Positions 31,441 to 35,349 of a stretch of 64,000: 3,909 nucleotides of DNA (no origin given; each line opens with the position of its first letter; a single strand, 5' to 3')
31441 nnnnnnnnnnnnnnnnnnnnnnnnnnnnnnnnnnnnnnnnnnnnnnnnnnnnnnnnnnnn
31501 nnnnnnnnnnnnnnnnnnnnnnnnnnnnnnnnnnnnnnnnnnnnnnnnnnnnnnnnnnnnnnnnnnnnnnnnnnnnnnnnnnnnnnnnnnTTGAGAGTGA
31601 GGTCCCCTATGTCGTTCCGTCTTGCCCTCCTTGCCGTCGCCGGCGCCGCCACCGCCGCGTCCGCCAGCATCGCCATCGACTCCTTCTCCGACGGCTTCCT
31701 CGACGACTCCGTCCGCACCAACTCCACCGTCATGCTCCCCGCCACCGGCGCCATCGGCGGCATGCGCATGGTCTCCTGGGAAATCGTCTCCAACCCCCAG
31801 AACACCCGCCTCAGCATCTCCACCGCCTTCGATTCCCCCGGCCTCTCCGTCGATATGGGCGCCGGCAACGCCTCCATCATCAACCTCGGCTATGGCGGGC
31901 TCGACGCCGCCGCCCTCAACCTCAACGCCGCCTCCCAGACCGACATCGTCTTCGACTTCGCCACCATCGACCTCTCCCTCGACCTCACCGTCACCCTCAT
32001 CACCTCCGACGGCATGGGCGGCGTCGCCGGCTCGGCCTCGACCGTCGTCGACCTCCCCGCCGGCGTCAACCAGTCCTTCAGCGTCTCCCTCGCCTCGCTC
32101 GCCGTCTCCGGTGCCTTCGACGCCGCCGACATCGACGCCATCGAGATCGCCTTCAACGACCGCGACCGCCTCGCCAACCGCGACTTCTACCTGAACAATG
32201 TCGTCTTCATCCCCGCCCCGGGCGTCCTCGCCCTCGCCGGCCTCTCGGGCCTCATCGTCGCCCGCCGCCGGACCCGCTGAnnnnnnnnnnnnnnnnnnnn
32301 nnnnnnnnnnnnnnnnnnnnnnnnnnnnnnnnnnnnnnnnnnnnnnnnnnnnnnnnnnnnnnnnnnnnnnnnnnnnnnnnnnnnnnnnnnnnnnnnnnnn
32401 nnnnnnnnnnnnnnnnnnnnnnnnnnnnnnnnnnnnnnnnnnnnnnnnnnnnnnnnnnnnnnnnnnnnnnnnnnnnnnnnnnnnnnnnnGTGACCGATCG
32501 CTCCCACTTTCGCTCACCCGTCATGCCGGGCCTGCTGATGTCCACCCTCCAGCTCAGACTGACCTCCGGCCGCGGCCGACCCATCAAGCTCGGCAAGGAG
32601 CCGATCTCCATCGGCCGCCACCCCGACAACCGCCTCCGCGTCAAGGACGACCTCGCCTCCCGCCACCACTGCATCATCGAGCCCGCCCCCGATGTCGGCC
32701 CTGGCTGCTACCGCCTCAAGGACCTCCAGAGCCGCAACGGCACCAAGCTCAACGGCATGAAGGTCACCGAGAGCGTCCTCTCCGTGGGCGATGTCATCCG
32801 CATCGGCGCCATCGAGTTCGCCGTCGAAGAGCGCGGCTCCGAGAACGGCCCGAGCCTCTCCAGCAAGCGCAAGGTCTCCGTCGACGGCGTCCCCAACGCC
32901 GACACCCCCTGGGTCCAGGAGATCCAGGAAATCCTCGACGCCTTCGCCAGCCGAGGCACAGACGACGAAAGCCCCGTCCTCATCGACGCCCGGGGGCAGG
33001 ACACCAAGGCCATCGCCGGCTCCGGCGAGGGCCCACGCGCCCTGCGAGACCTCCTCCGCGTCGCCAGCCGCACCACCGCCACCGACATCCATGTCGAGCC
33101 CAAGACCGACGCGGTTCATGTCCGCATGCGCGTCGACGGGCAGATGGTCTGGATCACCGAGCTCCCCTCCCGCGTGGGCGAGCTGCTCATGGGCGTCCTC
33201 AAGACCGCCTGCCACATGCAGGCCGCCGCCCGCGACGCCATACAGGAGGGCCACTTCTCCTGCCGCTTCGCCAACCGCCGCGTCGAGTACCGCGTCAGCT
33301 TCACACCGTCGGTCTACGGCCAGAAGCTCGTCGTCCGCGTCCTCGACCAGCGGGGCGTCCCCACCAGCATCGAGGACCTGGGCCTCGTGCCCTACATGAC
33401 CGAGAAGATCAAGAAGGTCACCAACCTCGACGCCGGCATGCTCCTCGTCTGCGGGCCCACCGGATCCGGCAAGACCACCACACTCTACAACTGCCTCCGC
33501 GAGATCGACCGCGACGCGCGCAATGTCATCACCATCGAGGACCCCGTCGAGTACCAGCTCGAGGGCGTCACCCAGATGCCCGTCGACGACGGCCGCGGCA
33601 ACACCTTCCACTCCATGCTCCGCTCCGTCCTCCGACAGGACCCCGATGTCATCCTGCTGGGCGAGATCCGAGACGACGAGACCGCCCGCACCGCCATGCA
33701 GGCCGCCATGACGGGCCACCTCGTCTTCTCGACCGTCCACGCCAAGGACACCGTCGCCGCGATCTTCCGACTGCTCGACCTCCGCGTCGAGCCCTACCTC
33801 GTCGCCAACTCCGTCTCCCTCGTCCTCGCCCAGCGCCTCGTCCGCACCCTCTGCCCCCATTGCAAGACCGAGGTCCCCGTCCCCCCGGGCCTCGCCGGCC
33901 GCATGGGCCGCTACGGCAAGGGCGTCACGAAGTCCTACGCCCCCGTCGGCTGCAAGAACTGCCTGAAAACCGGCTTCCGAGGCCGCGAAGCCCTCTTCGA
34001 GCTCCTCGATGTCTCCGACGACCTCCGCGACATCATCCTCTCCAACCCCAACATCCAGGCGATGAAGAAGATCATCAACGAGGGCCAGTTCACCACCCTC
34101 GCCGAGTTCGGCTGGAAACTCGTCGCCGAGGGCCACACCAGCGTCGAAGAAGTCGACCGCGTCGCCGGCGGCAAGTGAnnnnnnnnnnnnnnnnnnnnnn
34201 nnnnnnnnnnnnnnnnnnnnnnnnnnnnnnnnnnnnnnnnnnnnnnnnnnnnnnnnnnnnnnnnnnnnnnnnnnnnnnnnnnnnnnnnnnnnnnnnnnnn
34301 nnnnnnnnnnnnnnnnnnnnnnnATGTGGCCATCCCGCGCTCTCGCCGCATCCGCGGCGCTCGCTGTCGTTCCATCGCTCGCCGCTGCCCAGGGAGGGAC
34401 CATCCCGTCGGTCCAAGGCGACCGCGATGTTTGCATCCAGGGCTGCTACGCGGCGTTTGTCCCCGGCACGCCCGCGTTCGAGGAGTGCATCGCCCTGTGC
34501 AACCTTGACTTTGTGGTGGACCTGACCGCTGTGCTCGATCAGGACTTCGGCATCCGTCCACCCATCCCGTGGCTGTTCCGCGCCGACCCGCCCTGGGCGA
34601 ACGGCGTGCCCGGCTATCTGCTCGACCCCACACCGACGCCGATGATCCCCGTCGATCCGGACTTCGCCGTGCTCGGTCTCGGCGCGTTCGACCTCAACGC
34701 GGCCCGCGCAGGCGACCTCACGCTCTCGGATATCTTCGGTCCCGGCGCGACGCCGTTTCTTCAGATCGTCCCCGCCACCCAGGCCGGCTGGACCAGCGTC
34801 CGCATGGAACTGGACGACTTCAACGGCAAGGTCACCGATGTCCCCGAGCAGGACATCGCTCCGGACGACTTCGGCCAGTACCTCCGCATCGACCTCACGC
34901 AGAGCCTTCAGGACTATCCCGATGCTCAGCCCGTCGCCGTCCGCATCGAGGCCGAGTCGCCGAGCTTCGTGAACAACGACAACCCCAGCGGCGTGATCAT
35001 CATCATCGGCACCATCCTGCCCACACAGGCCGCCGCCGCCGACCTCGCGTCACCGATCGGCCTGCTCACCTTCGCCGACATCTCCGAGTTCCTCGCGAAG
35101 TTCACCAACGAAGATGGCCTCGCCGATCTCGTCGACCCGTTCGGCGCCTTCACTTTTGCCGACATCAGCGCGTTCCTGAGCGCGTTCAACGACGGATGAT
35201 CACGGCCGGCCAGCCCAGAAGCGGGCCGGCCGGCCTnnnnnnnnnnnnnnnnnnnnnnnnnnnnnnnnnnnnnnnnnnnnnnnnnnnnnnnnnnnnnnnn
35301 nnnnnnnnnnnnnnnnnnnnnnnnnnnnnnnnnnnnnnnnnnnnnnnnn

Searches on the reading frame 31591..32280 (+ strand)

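Call 35: search_protein_families(library=pfam, proteins=[window:31591-32280:+], max_evalue=0.001)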
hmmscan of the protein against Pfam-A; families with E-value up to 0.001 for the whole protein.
window:31591-32280:+ (229 aa): 0 families

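Call 70: search_protein_families(library=pfam, proteins=[window:31591-32280:+], max_evalue=0.5)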
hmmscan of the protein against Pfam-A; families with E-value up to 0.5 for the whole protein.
window:31591-32280:+ (229 aa): 1 family
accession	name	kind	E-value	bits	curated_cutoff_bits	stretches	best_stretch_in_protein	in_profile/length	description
PF09769.14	ApoO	-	0.22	11.9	31.4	1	205-228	65-88/131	Apolipoprotein O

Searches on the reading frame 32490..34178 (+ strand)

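Call 35: search_protein_families(library=pfam, proteins=[window:32490-34178:+], max_evalue=0.001)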
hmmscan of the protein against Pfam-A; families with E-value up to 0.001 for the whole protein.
window:32490-34178:+ (562 aa): 4 families
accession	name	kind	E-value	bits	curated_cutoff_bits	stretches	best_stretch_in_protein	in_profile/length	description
PF00437.27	T2SSE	-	1.4e-104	350.1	24.9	1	183-557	10-370/370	Type II/IV secretion system protein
PF00498.31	FHA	-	2.2e-16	60.4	20.7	1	39-106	1-67/67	FHA domain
PF16697.10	Yop-YscD_cpl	-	3.7e-12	46.8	33.2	1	28-114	8-92/94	Inner membrane component of T3SS, cytoplasmic domain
PF13401.12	AAA_22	-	9.6e-05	23.1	27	1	314-354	4-44/130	AAA domain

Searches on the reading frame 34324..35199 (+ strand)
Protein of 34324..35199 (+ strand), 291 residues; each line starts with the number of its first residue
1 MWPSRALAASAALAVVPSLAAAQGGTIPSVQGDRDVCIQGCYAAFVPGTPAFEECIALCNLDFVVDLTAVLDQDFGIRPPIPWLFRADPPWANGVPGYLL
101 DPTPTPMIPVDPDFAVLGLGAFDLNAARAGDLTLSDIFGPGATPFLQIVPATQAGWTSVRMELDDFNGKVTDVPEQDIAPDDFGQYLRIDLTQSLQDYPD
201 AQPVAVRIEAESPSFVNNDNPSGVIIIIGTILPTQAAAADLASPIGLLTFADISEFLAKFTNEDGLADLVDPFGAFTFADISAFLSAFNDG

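Call 7: search_protein_families(library=ncbifam, proteins=[window:34324-35199:+], max_evalue=1)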
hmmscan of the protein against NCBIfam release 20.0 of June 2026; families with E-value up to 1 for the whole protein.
window:34324-35199:+ (291 aa): 2 families
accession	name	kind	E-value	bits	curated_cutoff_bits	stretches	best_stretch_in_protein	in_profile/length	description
NF041540.1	dockerin_GC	domain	4.1e-06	27.1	29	1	239-291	3-66/67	GC-type dockerin domain-anchored protein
NF009632.0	PRK13149.2-3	equivalog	0.044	14.1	107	1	135-153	39-57/82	H/ACA RNA-protein complex component Gar1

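Call 8: search_protein_families(library=pfam, proteins=[window:34324-35199:+], max_evalue=1)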
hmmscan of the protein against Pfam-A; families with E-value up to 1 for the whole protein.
window:34324-35199:+ (291 aa): 1 family
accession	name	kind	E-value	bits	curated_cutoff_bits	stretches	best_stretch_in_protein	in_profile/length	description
PF13416.11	SBP_bac_8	-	0.17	12.1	27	1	168-285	35-145/279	Bacterial extracellular solute-binding protein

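Call 48: list_cluster_members(proteins=[window:34324-35196:+, window:680-2179:-, window:15951-18998:-, P0022, P0018, P0111])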
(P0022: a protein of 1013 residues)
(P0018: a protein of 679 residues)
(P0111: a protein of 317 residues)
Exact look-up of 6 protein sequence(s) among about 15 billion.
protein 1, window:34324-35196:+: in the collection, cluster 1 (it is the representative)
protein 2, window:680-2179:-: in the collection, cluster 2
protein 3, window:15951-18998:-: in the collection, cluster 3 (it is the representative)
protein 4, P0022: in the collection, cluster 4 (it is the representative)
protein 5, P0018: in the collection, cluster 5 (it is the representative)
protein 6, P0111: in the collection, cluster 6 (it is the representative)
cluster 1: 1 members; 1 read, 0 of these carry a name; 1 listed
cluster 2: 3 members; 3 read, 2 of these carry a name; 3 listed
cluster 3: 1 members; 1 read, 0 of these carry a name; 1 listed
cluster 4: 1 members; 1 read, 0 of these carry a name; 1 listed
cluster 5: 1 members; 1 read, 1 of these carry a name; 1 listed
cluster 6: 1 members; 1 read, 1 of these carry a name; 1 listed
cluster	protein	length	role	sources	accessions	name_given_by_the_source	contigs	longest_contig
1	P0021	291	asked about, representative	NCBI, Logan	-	-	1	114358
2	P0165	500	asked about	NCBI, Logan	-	-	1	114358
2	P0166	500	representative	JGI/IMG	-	beta-glucanase (GH16 family)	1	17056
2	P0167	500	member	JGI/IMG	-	beta-glucanase (GH16 family)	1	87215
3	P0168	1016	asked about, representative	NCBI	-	-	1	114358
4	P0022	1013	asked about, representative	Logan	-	-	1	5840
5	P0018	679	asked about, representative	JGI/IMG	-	hypothetical protein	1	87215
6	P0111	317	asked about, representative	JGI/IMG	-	hypothetical protein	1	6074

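Call 70: search_protein_families(library=pfam, proteins=[window:34324-35031:+], max_evalue=0.5)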
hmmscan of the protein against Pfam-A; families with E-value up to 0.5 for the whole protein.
window:34324-35031:+ (236 aa): 0 families
